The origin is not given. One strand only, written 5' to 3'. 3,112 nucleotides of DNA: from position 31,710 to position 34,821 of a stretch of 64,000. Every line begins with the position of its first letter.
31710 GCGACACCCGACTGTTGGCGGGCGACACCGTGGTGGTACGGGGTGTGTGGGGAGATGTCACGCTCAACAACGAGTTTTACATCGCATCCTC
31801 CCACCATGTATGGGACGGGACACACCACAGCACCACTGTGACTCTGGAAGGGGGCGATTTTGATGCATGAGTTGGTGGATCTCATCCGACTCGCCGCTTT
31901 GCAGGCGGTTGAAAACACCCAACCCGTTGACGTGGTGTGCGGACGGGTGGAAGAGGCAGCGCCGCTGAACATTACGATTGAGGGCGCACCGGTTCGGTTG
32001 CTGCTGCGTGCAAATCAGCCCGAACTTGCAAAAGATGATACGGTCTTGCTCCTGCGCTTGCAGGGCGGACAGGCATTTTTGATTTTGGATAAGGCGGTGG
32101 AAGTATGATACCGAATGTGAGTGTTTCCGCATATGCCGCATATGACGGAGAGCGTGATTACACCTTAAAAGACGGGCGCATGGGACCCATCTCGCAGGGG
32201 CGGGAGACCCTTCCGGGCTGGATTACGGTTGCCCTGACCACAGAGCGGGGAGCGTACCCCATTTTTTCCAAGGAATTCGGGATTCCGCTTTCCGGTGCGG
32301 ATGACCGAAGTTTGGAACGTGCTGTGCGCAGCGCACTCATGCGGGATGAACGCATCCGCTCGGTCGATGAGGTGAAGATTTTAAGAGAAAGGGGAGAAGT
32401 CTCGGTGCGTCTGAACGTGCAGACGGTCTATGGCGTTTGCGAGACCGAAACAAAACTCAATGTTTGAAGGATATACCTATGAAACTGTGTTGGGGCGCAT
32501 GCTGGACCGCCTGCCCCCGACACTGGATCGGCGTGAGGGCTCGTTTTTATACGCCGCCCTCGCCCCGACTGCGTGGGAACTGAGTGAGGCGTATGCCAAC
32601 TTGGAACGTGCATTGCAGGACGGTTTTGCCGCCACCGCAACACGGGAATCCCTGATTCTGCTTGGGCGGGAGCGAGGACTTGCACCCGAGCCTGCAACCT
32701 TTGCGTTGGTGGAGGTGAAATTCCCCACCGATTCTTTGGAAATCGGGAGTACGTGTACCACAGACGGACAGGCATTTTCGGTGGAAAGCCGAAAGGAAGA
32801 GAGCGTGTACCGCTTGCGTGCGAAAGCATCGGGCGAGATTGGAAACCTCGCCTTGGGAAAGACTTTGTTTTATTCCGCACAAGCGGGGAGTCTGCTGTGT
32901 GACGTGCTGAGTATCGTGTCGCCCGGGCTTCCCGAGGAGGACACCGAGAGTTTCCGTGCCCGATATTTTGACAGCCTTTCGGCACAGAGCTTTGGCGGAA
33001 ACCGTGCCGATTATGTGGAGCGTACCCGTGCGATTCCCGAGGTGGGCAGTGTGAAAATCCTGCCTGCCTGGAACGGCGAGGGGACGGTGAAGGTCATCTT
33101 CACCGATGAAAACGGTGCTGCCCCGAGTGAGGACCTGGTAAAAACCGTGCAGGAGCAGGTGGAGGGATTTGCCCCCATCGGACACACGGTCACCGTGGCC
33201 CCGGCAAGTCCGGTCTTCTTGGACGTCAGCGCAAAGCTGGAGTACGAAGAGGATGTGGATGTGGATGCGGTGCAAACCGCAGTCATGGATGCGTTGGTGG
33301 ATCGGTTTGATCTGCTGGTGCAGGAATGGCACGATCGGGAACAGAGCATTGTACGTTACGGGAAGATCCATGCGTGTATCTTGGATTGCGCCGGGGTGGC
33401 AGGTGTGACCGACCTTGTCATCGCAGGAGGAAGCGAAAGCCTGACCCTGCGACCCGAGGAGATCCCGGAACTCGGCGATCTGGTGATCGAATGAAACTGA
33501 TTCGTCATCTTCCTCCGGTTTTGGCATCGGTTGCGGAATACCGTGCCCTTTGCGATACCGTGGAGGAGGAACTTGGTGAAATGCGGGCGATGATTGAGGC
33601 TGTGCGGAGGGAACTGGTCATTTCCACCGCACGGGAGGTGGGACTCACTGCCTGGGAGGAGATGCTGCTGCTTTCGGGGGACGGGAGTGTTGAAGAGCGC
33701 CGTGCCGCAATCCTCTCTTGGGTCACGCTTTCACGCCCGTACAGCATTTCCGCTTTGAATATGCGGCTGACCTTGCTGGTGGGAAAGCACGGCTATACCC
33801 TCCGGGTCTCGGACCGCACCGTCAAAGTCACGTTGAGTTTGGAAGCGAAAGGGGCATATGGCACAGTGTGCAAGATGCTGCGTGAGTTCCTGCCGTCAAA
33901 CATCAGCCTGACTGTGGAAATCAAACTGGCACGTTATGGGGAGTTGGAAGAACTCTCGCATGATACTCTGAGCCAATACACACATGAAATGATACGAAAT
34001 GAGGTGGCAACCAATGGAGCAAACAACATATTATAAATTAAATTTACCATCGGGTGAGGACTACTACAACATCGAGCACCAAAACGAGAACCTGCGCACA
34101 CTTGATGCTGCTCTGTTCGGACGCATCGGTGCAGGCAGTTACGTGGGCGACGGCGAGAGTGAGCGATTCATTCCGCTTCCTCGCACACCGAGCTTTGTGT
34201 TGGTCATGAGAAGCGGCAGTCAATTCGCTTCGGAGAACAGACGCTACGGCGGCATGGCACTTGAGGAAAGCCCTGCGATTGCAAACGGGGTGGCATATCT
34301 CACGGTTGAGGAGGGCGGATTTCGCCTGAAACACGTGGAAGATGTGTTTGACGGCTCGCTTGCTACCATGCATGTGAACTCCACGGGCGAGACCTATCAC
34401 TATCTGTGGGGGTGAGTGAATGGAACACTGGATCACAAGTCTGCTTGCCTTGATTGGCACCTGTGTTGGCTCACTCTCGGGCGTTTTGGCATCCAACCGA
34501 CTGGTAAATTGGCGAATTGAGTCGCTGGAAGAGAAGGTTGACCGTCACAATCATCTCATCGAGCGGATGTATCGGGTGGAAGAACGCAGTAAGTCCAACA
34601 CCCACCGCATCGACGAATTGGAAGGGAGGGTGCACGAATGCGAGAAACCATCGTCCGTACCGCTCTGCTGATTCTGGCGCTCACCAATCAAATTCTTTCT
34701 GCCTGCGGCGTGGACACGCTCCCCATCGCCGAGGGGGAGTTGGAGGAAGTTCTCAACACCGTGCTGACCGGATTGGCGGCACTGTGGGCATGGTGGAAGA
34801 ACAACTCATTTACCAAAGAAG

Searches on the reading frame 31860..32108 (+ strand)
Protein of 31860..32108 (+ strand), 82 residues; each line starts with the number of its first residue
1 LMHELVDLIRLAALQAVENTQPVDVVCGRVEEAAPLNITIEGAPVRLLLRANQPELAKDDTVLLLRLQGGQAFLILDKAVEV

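Call 5: search_protein_families(library=pfam, proteins=[window:31860-32108:+], max_evalue=0.01)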
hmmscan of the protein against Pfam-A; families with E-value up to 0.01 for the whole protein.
window:31860-32108:+ (82 aa): 1 family
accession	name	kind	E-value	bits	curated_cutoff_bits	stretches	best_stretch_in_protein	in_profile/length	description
PF10844.13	DUF2577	-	8.2e-11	42.5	22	2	12-42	4-34/96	Protein of unknown function (DUF2577)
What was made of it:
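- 31860..32108 (+): DUF2577 (XkdR-like) small protein, candidate spike that receives the TMP C-terminal helix. Pfam DUF2577, E = 8e-11 (call 5).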

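Call 6: search_protein_families(library=phrogs, proteins=[window:31860-32108:+], max_evalue=0.01)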
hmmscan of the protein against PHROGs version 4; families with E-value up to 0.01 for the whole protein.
window:31860-32108:+ (82 aa): 1 family
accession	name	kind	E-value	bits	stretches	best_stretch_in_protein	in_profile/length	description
phrog_579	-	unknown function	7.3e-15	56.1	2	4-42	3-41/110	-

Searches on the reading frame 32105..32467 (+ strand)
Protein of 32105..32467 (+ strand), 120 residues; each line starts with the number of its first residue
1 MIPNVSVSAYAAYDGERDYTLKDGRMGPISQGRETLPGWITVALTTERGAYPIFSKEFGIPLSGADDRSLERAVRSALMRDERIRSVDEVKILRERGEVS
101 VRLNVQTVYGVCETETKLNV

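Call 5: search_protein_families(library=pfam, proteins=[window:32105-32467:+], max_evalue=0.01)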
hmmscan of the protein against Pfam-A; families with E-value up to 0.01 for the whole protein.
window:32105-32467:+ (120 aa): 1 family
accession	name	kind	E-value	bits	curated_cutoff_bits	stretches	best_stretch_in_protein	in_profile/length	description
PF10934.14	Sheath_initiator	-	1.1e-11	45.1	32.9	1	17-105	7-104/104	Contractile injection system sheath initiator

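Call 6: search_protein_families(library=phrogs, proteins=[window:32105-32467:+], max_evalue=0.01)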
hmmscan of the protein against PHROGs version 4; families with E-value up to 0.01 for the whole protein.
window:32105-32467:+ (120 aa): 1 family
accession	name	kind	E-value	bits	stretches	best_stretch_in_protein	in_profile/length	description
phrog_120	-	tail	5.7e-12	47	1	14-115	62-173/303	baseplate wedge subunit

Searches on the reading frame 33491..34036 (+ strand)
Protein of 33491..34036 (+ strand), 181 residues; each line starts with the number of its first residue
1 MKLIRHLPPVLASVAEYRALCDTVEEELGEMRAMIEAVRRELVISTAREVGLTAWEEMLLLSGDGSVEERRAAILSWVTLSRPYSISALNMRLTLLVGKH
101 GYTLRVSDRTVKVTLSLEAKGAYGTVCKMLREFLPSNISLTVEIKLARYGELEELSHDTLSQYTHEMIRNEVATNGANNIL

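Call 5: search_protein_families(library=pfam, proteins=[window:33491-34036:+], max_evalue=0.01)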
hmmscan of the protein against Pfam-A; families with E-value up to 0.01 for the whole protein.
window:33491-34036:+ (181 aa): 1 family
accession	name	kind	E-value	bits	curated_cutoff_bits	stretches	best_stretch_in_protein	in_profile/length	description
PF10076.14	Phage_Mu_Gp48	-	9.6e-15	55.2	37.4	1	2-136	2-141/150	Bacteriophage Mu-like, Gp48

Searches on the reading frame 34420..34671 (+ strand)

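Call 54: search_protein_families(library=pfam, proteins=[window:34420-34671:+], max_evalue=0.01)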
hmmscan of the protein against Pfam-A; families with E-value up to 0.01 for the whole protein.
window:34420-34671:+ (83 aa): 1 family
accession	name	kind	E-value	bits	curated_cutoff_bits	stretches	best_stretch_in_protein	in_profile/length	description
PF23991.1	DUF7310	-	0.0026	18.7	40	0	40-71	22-53/83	Coiled-coil region of unknown function (DUF7310)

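Call 68: search_protein_families(library=phrogs, proteins=[window:34420-34671:+], max_evalue=0.001)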
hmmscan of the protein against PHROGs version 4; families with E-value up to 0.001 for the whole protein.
window:34420-34671:+ (83 aa): 3 families
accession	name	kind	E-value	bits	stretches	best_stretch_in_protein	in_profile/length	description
phrog_1863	-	unknown function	2.1e-14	54.2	1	5-71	4-95/97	-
phrog_1660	-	head and packaging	0.00081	19.4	1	24-76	40-92/405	PmgS-like head morphogenesis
phrog_19911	-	unknown function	0.00099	20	0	32-71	31-70/73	-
